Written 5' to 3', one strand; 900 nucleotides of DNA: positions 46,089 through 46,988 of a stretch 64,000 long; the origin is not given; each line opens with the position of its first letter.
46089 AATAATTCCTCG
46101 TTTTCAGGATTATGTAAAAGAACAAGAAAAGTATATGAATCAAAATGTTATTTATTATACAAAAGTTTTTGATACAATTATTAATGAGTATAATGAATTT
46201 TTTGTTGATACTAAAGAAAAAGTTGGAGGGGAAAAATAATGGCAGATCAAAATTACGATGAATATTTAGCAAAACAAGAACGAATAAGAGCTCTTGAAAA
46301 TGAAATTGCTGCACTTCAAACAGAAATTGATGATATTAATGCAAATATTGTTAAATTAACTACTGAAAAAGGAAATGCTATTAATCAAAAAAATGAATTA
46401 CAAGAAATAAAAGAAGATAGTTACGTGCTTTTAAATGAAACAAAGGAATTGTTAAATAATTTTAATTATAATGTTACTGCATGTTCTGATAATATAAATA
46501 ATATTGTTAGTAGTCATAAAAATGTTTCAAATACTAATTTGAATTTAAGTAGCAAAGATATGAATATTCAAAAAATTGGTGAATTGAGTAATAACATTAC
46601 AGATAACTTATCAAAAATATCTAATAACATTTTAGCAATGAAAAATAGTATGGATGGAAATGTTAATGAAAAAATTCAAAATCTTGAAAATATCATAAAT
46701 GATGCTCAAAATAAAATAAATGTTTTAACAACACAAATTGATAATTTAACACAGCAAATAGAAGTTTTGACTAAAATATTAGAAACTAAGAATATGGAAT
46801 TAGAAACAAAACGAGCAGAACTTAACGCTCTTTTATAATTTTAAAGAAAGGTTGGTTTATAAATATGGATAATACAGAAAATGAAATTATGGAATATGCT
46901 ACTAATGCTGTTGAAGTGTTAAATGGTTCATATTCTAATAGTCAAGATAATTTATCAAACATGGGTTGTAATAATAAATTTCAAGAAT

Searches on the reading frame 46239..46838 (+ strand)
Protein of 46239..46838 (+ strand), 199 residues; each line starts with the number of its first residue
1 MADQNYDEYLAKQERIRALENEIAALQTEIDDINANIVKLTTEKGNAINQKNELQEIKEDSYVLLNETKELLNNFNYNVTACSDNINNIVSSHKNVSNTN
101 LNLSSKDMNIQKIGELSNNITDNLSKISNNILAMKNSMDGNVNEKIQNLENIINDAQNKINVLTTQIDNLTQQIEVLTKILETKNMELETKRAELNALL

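Call 9: search_protein_families(library=pfam, proteins=[window:46239-46838:+], max_evalue=0.001)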
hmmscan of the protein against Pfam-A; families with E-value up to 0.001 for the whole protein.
window:46239-46838:+ (199 aa): 4 families
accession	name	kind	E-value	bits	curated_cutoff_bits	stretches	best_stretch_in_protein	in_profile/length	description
PF16888.10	YwqH-like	-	0.00017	22.3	33.7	0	141-171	92-122/123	YwqH-like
PF19111.5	DUF5798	-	0.0003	21.4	27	0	140-198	4-62/89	Family of unknown function (DUF5798)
PF02090.21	SPAM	-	0.00056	20.3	35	0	145-197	13-65/142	Salmonella surface presentation of antigen gene type M protein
PF00435.27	Spectrin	-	0.00096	20.1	29.9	0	7-47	34-74/105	Spectrin repeat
